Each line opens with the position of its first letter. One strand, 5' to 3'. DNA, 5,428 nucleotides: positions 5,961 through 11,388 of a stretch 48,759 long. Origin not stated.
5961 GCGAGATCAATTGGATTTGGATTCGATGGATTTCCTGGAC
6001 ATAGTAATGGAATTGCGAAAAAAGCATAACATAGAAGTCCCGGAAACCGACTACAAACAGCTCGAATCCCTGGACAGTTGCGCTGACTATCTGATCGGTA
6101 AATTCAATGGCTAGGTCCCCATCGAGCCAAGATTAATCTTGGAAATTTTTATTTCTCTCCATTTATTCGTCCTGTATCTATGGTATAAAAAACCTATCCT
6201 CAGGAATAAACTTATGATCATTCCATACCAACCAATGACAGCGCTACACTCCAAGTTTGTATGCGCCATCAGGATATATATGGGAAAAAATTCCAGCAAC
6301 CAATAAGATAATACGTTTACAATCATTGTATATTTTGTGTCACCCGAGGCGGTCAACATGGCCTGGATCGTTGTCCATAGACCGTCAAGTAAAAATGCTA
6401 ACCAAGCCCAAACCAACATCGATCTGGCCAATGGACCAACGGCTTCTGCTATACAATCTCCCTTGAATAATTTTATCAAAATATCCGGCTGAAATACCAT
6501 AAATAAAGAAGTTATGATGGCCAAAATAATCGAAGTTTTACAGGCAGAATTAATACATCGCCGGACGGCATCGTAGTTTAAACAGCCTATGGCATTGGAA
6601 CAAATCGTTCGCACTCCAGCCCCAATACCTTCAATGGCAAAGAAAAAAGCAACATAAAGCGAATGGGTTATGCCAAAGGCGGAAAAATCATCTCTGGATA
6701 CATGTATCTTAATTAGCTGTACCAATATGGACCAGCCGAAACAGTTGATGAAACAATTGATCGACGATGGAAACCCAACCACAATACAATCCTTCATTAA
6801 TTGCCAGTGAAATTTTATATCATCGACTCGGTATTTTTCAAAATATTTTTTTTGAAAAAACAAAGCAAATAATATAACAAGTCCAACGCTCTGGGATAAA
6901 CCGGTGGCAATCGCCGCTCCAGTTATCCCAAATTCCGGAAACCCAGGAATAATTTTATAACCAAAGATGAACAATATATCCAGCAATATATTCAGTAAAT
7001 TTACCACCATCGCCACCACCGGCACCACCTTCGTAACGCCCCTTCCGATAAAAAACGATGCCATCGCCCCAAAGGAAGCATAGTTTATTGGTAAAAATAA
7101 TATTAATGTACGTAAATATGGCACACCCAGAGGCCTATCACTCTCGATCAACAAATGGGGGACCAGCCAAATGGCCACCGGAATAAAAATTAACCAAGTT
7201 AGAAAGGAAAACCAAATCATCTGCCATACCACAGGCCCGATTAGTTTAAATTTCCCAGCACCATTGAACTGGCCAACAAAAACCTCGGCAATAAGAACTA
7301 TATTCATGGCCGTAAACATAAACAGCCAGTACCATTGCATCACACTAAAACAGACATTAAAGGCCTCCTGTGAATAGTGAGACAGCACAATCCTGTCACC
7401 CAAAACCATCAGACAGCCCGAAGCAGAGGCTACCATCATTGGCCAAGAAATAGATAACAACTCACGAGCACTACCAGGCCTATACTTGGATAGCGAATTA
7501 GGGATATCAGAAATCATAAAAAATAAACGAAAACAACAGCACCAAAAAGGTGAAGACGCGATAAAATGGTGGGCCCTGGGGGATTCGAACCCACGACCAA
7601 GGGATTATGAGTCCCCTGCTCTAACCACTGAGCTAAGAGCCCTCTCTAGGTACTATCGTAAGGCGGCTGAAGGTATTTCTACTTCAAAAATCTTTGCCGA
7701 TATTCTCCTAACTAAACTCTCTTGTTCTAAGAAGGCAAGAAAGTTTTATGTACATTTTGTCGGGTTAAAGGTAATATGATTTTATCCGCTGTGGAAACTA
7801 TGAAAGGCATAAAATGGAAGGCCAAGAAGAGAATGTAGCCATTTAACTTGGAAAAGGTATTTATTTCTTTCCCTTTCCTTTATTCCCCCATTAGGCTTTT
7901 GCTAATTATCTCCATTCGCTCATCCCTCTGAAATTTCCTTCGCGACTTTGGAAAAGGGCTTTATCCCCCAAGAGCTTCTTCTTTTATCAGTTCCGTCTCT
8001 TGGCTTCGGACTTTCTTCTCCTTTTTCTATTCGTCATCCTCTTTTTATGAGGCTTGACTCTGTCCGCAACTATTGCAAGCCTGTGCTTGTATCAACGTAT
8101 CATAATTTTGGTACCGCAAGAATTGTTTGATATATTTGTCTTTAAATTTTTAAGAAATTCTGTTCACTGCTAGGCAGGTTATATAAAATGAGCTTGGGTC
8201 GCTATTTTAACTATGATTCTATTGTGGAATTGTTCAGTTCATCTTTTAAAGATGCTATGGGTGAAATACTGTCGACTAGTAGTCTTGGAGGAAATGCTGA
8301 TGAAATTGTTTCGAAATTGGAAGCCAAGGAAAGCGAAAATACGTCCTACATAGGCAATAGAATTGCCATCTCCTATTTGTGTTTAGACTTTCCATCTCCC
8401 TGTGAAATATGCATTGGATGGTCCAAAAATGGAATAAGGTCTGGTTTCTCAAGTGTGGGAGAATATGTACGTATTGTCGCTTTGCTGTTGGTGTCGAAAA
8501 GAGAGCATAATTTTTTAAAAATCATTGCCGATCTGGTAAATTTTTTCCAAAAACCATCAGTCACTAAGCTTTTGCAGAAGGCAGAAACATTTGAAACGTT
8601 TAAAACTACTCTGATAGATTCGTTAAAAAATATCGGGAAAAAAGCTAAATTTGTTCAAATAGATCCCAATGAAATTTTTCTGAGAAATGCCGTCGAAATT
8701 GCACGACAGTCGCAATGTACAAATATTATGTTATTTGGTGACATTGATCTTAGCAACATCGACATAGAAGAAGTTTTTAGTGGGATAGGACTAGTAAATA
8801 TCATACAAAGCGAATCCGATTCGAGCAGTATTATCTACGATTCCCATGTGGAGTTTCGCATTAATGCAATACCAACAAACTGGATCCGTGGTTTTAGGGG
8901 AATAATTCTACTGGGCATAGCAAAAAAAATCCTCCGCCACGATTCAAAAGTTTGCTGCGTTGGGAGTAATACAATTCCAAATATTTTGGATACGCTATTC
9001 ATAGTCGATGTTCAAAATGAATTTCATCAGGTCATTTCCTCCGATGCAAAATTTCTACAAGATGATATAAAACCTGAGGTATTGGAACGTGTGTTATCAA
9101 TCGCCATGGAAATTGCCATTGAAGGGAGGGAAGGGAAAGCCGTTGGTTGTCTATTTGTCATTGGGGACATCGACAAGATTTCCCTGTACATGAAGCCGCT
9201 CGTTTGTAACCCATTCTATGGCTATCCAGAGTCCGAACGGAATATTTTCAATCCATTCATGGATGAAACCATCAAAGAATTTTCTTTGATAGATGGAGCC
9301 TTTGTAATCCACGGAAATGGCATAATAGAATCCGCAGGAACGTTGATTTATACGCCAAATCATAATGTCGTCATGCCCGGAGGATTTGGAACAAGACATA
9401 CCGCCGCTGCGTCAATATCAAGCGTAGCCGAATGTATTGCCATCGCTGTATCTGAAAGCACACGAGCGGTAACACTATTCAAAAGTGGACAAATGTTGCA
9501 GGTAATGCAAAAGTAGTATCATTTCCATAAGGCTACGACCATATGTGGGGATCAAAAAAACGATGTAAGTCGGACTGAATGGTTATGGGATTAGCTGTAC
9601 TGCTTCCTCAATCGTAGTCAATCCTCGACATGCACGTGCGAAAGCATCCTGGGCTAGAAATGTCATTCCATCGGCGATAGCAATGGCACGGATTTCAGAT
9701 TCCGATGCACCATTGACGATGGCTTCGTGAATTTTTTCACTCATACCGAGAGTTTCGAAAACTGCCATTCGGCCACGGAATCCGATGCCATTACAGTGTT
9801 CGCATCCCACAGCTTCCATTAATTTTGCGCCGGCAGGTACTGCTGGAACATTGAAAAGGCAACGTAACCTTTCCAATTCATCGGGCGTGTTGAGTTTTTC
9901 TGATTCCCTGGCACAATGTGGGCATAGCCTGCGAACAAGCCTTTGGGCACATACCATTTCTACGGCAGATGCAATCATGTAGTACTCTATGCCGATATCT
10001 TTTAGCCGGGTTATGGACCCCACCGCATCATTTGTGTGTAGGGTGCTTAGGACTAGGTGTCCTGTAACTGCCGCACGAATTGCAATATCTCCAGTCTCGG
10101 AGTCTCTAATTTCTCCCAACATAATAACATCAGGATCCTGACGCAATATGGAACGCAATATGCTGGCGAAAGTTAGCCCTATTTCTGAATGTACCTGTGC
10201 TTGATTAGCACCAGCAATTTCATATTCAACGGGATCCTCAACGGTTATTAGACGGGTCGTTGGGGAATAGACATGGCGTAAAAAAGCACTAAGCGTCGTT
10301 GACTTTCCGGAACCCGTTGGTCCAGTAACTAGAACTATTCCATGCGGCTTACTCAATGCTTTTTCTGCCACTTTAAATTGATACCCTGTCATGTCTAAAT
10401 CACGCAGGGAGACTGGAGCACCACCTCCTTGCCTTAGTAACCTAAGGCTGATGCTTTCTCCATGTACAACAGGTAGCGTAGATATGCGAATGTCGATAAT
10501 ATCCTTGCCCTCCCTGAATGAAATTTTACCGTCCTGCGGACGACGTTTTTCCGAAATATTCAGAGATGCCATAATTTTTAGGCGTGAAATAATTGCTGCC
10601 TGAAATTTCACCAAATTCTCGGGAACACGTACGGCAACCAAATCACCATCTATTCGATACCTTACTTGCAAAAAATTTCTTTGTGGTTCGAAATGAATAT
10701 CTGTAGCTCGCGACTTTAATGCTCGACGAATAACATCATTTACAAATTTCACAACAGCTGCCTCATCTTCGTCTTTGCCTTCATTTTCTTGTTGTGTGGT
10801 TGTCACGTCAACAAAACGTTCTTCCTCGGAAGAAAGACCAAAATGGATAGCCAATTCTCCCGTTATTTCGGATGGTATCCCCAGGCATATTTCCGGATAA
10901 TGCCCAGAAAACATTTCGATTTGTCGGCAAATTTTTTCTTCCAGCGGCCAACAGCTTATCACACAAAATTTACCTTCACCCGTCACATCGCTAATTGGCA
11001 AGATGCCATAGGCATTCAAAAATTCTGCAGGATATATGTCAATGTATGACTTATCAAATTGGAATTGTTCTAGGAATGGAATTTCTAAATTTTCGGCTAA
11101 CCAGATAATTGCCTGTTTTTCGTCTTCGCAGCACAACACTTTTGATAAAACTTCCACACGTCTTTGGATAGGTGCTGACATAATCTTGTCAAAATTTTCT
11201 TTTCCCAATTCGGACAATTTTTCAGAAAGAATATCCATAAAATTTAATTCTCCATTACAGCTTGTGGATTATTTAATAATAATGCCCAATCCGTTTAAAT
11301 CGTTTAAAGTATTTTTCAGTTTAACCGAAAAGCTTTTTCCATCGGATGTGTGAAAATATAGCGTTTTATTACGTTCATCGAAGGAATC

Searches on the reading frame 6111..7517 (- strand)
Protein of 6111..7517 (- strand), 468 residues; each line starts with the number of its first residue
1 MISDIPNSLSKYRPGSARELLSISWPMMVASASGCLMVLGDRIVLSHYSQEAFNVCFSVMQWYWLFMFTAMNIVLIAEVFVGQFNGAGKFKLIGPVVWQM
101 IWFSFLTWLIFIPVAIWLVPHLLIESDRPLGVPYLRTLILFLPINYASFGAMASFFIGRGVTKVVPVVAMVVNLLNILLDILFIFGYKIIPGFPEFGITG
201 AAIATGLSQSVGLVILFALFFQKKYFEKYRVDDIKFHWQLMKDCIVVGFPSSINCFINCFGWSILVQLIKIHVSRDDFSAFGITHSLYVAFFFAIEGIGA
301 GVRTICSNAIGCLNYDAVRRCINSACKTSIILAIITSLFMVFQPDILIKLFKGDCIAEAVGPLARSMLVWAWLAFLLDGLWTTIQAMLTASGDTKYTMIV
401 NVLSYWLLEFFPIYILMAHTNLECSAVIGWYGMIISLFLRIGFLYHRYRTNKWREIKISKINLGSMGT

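Call 17: search_protein_families(library=pfam, proteins=[window:6111-7517:-], max_evalue=0.00001)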
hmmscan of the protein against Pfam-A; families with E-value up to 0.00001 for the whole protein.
window:6111-7517:- (468 aa): 1 family
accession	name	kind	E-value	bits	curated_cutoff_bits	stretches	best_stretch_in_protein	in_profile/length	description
PF01554.23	MatE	-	1.6e-28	99.9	24.9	2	259-415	9-161/161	MatE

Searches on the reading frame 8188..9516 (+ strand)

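Call 17: search_protein_families(library=pfam, proteins=[window:8188-9516:+], max_evalue=0.00001)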
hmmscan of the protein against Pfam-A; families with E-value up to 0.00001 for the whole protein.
window:8188-9516:+ (442 aa): 2 families
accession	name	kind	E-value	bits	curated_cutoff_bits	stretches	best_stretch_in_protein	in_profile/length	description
PF02457.21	DAC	-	5.7e-21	74.7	27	1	309-435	2-118/119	DisA bacterial checkpoint controller nucleotide-binding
PF00359.27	PTS_EIIA_2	-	1.2e-06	29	27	1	24-142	24-141/144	Phosphoenolpyruvate-dependent sugar phosphotransferase system, EIIA 2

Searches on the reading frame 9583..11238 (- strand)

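Call 17: search_protein_families(library=pfam, proteins=[window:9583-11238:-], max_evalue=0.00001)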
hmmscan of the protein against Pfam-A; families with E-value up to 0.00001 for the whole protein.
window:9583-11238:- (551 aa): 1 family
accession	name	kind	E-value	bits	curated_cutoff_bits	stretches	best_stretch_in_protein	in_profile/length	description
PF00437.27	T2SSE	-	1.3e-123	412.8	24.9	1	156-546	2-368/370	Type II/IV secretion system protein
